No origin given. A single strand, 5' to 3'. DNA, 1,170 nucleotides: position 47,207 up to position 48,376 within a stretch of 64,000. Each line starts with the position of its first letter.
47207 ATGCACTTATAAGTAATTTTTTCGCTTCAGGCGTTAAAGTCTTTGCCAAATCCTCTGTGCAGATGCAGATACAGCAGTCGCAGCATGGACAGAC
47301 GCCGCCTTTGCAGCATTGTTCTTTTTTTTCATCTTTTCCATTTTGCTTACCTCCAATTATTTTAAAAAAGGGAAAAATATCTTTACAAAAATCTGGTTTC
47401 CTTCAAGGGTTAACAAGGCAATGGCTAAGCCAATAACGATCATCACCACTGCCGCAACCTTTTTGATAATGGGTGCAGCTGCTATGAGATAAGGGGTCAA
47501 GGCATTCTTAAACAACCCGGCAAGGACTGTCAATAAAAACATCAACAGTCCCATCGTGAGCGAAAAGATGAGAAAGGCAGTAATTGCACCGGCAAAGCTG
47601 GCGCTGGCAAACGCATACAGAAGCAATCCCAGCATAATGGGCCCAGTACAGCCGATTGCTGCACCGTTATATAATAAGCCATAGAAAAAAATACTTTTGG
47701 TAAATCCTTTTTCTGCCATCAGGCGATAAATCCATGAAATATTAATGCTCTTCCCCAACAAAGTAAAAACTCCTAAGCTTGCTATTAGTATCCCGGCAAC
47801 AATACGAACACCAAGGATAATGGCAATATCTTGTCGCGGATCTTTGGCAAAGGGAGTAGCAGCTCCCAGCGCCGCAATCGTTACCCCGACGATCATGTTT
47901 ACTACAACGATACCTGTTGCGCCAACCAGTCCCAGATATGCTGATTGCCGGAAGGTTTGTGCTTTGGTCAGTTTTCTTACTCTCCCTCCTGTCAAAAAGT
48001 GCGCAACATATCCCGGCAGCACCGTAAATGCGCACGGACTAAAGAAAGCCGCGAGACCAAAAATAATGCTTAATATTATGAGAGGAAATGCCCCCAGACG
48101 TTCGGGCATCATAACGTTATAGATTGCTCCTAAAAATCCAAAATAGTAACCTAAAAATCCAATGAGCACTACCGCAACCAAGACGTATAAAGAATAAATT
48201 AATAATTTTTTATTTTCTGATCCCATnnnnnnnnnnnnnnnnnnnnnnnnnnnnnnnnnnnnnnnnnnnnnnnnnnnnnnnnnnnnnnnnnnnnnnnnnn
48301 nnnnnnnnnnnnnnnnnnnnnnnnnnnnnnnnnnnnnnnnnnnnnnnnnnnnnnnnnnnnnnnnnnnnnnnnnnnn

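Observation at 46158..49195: Extracytoplasmic thiol-disulfide module: HxlR regulator divergent from a CACC-membrane-protein/CcdA operon, facing a TlpA-like redoxin with a novel C-terminal domain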

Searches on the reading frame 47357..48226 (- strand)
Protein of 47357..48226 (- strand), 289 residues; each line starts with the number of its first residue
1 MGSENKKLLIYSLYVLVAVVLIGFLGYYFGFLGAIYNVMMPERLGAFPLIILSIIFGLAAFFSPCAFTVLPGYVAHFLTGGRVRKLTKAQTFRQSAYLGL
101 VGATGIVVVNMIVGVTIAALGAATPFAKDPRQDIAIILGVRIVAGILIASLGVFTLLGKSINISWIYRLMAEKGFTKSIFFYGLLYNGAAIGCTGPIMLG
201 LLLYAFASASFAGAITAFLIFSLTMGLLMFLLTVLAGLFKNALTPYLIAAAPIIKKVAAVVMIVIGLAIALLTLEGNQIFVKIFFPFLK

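Call 3: search_protein_families(library=pfam, proteins=[window:47357-48226:-], max_evalue=0.1)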
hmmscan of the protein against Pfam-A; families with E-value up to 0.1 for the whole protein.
window:47357-48226:- (289 aa): 1 family
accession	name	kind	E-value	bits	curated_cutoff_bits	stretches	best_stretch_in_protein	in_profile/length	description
PF13386.12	DsbD_2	-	0.0028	18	24.9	1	104-267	40-198/199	Cytochrome C biogenesis protein transmembrane region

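Call 4: search_protein_families(library=ncbifam, proteins=[window:47357-48226:-], max_evalue=0.1)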
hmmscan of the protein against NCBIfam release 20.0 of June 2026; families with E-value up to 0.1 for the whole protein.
window:47357-48226:- (289 aa): 1 family
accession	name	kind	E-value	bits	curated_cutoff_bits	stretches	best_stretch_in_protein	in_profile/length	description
NF045694.1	seleno_TsoB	exception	1e-05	23.8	805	1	51-239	185-362/572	rhodanese/DsbD fusion-like selenoprotein TsoB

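Call 26: find_homologous_proteins(query=window:47357-48226:-, max_evalue=0.001)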
Query window:47357-48226:- (289 aa): 199 proteins with E <= 0.001 among 8000 candidates; the best 120 are listed.
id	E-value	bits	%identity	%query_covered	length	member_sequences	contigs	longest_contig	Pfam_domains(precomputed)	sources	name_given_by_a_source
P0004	3.4e-170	583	100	100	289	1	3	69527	-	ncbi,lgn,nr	ncbi:hypothetical protein HYX14_05210 [Candidatus Woesearchaeota archaeon]|nr:hypothetical protein [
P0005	1.6e-151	522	88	100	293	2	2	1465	-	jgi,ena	-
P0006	9.2e-147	506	84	100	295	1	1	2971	-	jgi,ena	-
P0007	4.1e-130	451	80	92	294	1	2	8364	-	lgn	-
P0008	5.8e-127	441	73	99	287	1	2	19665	PF02683.23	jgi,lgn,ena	-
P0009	1.1e-120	420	68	99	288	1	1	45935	-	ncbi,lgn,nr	ncbi:hypothetical protein HY642_03520 [Candidatus Woesearchaeota archaeon]|nr:hypothetical protein [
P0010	5.3e-119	415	68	100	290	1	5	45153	-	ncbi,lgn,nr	ncbi:hypothetical protein HYV50_01360 [Candidatus Pacearchaeota archaeon]|nr:hypothetical protein [C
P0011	3.8e-112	392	67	99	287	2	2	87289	-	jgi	jgi:cytochrome c-type biogenesis protein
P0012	2.1e-111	390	64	99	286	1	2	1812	PF02683.23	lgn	-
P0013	2.6e-111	390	71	91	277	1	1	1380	-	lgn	-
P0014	6.9e-102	359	60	96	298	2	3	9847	-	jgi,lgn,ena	-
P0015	1.2e-101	358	62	97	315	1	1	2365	PF02683.23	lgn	-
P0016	1.3e-101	358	60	100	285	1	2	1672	-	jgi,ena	-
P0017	3.9e-101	356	60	100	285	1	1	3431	-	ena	-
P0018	4.0e-101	356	61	100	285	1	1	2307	PF02683.23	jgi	-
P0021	1.6e-100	354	61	100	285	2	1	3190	PF02683.23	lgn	-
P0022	1.9e-100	354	58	100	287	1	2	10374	PF02683.23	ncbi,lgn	-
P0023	3.2e-100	353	61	99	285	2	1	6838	PF02683.23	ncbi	-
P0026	1.8e-99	351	59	100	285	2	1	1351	PF02683.23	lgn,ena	-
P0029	2.3e-99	351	60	100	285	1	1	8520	PF02683.23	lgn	-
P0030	2.7e-99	350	58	100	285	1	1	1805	PF02683.23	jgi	-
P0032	3.7e-99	350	59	100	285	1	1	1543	PF02683.23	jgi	-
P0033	3.8e-99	350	58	100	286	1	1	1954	PF02683.23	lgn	-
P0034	4.0e-99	350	59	100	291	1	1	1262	PF02683.23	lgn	-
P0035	4.9e-99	350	60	100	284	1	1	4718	PF02683.23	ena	-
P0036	1.9e-98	348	59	100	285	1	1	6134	PF02683.23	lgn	-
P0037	1.9e-98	348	59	100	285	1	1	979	PF02683.23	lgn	-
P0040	1.1e-97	345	60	91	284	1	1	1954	PF02683.23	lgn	-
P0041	1.8e-97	344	61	97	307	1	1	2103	PF02683.23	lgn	-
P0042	5.7e-97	343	59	100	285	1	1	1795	PF02683.23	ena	-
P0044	1.9e-96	341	57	100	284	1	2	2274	PF02683.23,PF13386.13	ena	-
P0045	3.3e-96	340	56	100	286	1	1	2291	PF02683.23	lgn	-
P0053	7.8e-95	336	60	95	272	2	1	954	PF02683.23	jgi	-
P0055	1.4e-94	335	57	99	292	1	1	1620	PF02683.23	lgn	-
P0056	1.6e-94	335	58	91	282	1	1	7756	PF02683.23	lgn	-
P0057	1.6e-94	335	58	99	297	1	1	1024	PF02683.23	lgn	-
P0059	1.4e-93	332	56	100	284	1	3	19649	PF02683.23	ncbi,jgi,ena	-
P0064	4.0e-93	330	55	100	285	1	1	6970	PF02683.23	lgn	-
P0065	6.0e-93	330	58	96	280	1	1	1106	PF02683.23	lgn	-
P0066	7.2e-93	329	59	92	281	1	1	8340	PF02683.23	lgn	-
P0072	3.8e-92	327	56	100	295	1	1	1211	PF02683.23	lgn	-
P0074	9.5e-92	326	57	93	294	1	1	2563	PF02683.23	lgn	-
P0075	9.7e-92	326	59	91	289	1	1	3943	PF02683.23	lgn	-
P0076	1.2e-91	325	59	91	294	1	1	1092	PF02683.23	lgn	-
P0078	3.7e-91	324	59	92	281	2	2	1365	PF02683.23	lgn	-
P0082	1.4e-90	322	55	95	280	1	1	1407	PF02683.23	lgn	-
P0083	2.4e-90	321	56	100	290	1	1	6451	PF02683.23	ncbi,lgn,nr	ncbi:hypothetical protein HY620_00205 [Candidatus Uhrbacteria bacterium]|nr:hypothetical protein [Ca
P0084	2.6e-90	321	56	99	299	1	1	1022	PF02683.23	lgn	-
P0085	2.6e-90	321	59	93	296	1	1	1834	PF02683.23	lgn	-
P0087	3.9e-90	320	57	100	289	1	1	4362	PF02683.23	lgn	-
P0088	4.4e-90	320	54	99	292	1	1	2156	PF02683.23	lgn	-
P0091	1.3e-89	319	55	99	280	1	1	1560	PF02683.23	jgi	jgi:cytochrome c-type biogenesis protein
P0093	2.9e-89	317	53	99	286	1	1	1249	PF02683.23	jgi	jgi:cytochrome c-type biogenesis protein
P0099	3.0e-88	314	55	99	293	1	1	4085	PF02683.23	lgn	-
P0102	4.3e-88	314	54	99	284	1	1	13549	PF02683.23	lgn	-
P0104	6.5e-88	313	59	92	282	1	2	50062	PF02683.23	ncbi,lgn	-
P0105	8.4e-88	313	56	98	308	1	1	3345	PF02683.23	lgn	-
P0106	1.0e-87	312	58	95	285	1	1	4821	PF02683.23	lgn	-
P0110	9.2e-87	309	53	99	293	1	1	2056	PF02683.23,PF13386.13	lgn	-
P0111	2.1e-86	308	57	92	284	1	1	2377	PF02683.23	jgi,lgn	jgi:cytochrome c-type biogenesis protein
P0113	3.1e-85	304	54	99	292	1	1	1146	PF02683.23,PF13386.13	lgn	-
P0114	4.5e-85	304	54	99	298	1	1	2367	PF02683.23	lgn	-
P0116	6.2e-85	303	57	93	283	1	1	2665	PF02683.23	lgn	-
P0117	1.2e-84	302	54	99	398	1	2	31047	PF03203.20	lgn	-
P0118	1.3e-84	302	56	95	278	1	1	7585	PF02683.23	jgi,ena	-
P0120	6.5e-84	300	54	98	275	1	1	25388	PF02683.23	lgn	-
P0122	1.5e-83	299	51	100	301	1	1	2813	PF02683.23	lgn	-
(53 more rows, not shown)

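Call 27: find_encoding_contigs(protein=P0117, flank=6000, max_places=3)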
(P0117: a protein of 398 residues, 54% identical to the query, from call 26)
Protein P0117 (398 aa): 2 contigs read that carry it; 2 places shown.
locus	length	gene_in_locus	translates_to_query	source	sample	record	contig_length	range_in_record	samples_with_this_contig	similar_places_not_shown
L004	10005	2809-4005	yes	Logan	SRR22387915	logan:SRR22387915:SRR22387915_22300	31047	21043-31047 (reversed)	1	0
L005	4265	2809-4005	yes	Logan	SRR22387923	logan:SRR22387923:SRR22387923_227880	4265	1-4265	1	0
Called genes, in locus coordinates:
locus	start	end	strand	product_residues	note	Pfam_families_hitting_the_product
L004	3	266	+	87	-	?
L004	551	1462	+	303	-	PF15902:Sortilin-Vps10 (faint), PF25852:DUF6242_C (faint), PF02012:BNR (faint)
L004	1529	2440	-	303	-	-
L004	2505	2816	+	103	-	PF12840:HTH_20 (weak), PF01022:HTH_5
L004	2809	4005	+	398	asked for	PF03203:MerC (weak)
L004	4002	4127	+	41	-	-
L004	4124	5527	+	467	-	PF01134:GIDA (weak), PF03486:HI0933_like (faint), PF07992:Pyr_redox_2, PF12831:FAD_oxidored (weak), PF13738:Pyr_redox_3, PF00070:Pyr_redox, PF02852:Pyr_redox_dim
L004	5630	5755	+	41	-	-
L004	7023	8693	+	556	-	PF02384:N6_Mtase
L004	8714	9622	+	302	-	PF18135:Type_ISP_C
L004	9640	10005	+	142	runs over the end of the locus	-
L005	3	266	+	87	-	?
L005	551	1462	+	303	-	PF15902:Sortilin-Vps10 (faint), PF25852:DUF6242_C (faint), PF02012:BNR (faint)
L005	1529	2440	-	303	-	-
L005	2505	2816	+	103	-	PF12840:HTH_20 (weak), PF01022:HTH_5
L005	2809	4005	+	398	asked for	PF03203:MerC (weak)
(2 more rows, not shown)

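Call 28: find_encoding_contigs(protein=P0009, flank=6000, max_places=2)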
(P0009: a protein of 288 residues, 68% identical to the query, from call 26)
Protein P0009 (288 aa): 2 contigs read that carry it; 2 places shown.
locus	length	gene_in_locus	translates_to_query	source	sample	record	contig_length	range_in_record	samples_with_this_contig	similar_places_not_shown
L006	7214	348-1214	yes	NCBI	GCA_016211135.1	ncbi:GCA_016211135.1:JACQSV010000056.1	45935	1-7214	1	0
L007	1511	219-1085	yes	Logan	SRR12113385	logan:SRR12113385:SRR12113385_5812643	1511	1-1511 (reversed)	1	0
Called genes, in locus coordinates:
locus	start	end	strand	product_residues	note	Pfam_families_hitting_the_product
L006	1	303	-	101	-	?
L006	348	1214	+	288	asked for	-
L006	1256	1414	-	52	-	-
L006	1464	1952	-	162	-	-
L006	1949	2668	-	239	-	PF06053:DUF929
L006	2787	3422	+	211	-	PF19810:HFX_2341_N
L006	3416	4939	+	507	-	PF00578:AhpC-TSA, PF08534:Redoxin, PF00255:GSHPx (weak), PF11376:DUF3179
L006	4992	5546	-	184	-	PF13489:Methyltransf_23, PF13649:Methyltransf_25, PF13847:Methyltransf_31 (faint), PF08241:Methyltransf_11, PF08242:Methyltransf_12 (faint)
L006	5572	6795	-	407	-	PF01075:Glyco_transf_9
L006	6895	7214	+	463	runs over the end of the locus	PF02310:B12-binding (faint), PF04055:Radical_SAM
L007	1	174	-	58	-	?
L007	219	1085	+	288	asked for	-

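Call 29: find_encoding_contigs(protein=P0010, flank=6000, max_places=2)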
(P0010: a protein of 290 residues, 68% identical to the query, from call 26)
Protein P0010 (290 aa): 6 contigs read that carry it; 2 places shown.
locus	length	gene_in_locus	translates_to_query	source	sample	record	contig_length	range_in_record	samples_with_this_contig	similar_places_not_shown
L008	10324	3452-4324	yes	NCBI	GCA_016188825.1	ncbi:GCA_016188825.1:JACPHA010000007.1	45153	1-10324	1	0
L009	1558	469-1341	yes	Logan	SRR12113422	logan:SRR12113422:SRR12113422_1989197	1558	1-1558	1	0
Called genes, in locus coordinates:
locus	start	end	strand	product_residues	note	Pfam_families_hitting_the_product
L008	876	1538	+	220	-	PF21088:MS_channel_1st, PF00924:MS_channel_2nd, PF21082:MS_channel_3rd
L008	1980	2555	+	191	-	PF01936:NYN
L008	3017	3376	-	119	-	PF01638:HxlR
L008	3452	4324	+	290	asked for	-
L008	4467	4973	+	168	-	-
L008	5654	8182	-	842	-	PF03190:Thioredox_DsbH, PF13098:Thioredoxin_2 (faint), PF13899:Thioredoxin_7 (weak), PF06662:C5-epim_C (faint), PF07470:Glyco_hydro_88 (faint), PF02683:DsbD_TM, PF13386:DsbD_2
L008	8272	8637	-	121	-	PF01242:PTPS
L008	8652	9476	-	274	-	PF00106:adh_short, PF08659:KR, PF13561:adh_short_C2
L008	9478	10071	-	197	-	PF01227:GTP_cyclohydroI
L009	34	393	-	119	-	PF01638:HxlR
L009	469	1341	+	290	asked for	-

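Call 37: find_related_loci(query=A2, collection=genome_contigs, flank=8000)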
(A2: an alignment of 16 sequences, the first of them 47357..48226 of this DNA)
Query A2 (289 aa) in genome_contigs; peptide patterns used: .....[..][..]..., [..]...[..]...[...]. (x = any residue, [..] = any of these).
293 stretches matched a pattern; 12 encode a relative of the query (tblastn E <= 1e-3); 11 distinct loci.
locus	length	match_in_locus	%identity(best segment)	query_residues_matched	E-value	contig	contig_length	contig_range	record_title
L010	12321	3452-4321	68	1-289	4e-128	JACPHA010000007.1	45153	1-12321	MAG: Candidatus Pacearchaeota archaeon isolate NC_groundwater_402_Ag_B-0.1um_34_21 GD18-4_B1_scaffold_459426, whole geno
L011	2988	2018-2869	56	1-289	1e-106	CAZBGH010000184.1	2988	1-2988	MAG TPA_asm: uncultured Methanosarcinales archaeon isolate binchicken_co21_254 genome assembly, contig: NODE_61946_lengt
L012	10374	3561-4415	58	1-289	5e-101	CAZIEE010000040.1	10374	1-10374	MAG TPA_asm: uncultured Methanosarcinales archaeon isolate SRP090828_co1_47 genome assembly, contig: NODE_1214_length_10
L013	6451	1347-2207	56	2-289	6e-99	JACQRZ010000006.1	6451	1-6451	MAG: Candidatus Uhrbacteria bacterium isolate NC_groundwater_1372_Ag_S-0.2um_44_36 S_p2_S4_coassembly_k141_564852, whole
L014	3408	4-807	57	20-289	1e-98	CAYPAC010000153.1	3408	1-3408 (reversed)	MAG TPA_asm: uncultured Methanosarcinales archaeon isolate binchicken_co38_1178 genome assembly, contig: NODE_57576_leng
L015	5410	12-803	59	22-289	9e-96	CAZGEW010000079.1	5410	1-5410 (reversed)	MAG TPA_asm: uncultured Methanosarcinales archaeon isolate binchicken_co144_1089 genome assembly, contig: NODE_31412_len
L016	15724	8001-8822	61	15-288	7e-91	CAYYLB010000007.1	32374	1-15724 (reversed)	MAG TPA_asm: uncultured Methanosarcinales archaeon isolate binchicken_co38_1359 genome assembly, contig: NODE_2848_lengt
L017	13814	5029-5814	59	23-289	1e-89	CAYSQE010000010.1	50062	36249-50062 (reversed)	MAG TPA_asm: uncultured Gammaproteobacteria bacterium isolate SRP269290_co1_355 genome assembly, contig: NODE_675_length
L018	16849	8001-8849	51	5-289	1e-76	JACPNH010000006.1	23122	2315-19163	MAG: Candidatus Woesearchaeota archaeon isolate NC_groundwater_570_Ag_S-0.1um_32_8 S35_SO-1_scaffold_15993, whole genome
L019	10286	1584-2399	55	11-288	4e-85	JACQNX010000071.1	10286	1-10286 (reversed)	MAG: Candidatus Aenigmatarchaeota archaeon isolate NC_groundwater_1266_Ag_S-0.2um_44_80 S_p2_S4_coassembly_k141_3255484,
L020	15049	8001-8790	59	1-289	3e-80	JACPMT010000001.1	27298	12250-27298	MAG: Candidatus Woesearchaeota archaeon isolate NC_groundwater_556_Ag_S-0.1um_39_10 S35_SO-1_scaffold_30274, whole genom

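Call 38: find_related_loci(query=A2, collection=metagenome_contigs, flank=8000)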
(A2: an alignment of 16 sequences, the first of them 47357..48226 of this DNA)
Query A2 (289 aa) in metagenome_contigs; peptide patterns used: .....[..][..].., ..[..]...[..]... (x = any residue, [..] = any of these).
600 stretches matched a pattern (row limit reached: there are more); 18 encode a relative of the query (tblastn E <= 1e-3); 18 distinct loci.
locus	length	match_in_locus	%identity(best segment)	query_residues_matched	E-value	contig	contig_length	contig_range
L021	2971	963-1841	84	1-289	4e-152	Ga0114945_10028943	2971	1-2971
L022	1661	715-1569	60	1-289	3e-120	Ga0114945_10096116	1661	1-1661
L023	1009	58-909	59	1-289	2e-122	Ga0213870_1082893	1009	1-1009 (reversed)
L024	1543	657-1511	59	1-289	8e-119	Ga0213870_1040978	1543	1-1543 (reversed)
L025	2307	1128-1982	61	1-289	7e-113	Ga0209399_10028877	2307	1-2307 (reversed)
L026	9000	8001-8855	60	1-289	1e-104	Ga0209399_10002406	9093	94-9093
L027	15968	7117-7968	56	1-289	5e-104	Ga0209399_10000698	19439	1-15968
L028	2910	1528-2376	59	3-289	3e-105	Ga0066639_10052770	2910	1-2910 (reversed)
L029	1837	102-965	57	4-289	1e-107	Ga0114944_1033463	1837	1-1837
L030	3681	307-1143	60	12-288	2e-96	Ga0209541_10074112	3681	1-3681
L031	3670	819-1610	54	19-289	1e-91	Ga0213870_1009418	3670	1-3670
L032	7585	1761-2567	56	15-289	6e-89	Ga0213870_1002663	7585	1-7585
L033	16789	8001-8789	58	22-289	1e-87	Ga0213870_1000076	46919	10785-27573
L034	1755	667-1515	53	2-289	1e-88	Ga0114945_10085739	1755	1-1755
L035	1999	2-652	57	69-289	5e-81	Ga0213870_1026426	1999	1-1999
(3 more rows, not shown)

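Call 49: search_dna_similar(query=window:47357-48226:-, collection=plasmids, mode=protein, max_evalue=0.001, max_rows=25)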
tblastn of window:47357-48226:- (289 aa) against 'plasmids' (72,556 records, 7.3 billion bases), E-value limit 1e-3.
Records with a match: 43; places in all: 43; records where one place covers at least 80% of the query: 0.
Best place of each record, by identity: <60% 43.
By first word of the organism name: Staphylococcus 39; Haloarcula 2; Paenibacillus 1; Marinobacter 1.
By predicted mobility (MOB-suite, as given by PLSDB): mobilizable 28; non-mobilizable 14; conjugative 1.
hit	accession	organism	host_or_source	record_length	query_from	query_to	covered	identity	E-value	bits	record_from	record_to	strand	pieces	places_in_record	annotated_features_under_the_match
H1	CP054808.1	Staphylococcus cohnii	Homo sapiens,clinical isolate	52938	57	247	66%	30.6%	1e-6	57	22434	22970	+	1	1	cytochrome C biosynthesis protein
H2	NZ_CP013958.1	Staphylococcus aureus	Homo sapiens,blood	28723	57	247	66%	30.1%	7e-6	55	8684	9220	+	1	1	cytochrome c biogenesis protein CcdA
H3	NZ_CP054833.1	Staphylococcus saprophyticus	Homo sapiens,whole organism,urine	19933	57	247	66%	30.1%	8e-6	55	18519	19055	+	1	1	cytochrome c biogenesis protein CcdA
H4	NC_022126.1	Staphylococcus aureus subsp. aureus 55/2053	-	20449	57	247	66%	30.1%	8e-6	55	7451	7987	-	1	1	cytochrome c biogenesis protein CcdA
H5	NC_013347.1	Staphylococcus aureus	-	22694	57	247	66%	30.1%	8e-6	55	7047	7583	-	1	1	cytochrome c biogenesis protein CcdA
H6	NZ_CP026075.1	Staphylococcus aureus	Homo sapiens,human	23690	57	247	66%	30.1%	8e-6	55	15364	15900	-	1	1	cytochrome c biogenesis protein CcdA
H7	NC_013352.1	Staphylococcus aureus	-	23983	57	247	66%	30.1%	8e-6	55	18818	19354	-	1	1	cytochrome c biogenesis protein CcdA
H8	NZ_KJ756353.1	Staphylococcus aureus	Homo sapiens,clinical isolate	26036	57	247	66%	30.1%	8e-6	55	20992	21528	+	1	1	cytochrome c biogenesis protein CcdA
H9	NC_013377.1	Staphylococcus epidermidis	-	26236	57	247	66%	30.1%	8e-6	55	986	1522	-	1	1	cytochrome c biogenesis protein CcdA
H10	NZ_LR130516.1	Staphylococcus aureus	Homo sapiens,blood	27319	57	247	66%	30.1%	8e-6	55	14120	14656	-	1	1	cytochrome c biogenesis protein CcdA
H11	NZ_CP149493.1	Staphylococcus aureus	Homo sapiens,cell culture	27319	57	247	66%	30.1%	8e-6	55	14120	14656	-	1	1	cytochrome c biogenesis protein CcdA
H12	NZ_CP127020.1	Staphylococcus aureus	Homo sapiens,Wound ...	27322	57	247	66%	30.1%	8e-6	55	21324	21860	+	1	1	cytochrome c biogenesis protein CcdA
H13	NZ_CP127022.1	Staphylococcus aureus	Homo sapiens,Wound ...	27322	57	247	66%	30.1%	8e-6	55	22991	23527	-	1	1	cytochrome c biogenesis protein CcdA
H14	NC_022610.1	Staphylococcus aureus subsp. aureus Z172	Homo sapiens,blood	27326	57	247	66%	30.1%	8e-6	55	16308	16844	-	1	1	cytochrome c biogenesis protein CcdA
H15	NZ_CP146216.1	Staphylococcus aureus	Homo sapiens,Bacterial culture,Medical ...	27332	57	247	66%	30.1%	8e-6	55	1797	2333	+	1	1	cytochrome c biogenesis protein CcdA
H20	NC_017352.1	Staphylococcus aureus subsp. aureus TW20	-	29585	57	247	66%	30.1%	8e-6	55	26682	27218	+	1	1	cytochrome c biogenesis protein CcdA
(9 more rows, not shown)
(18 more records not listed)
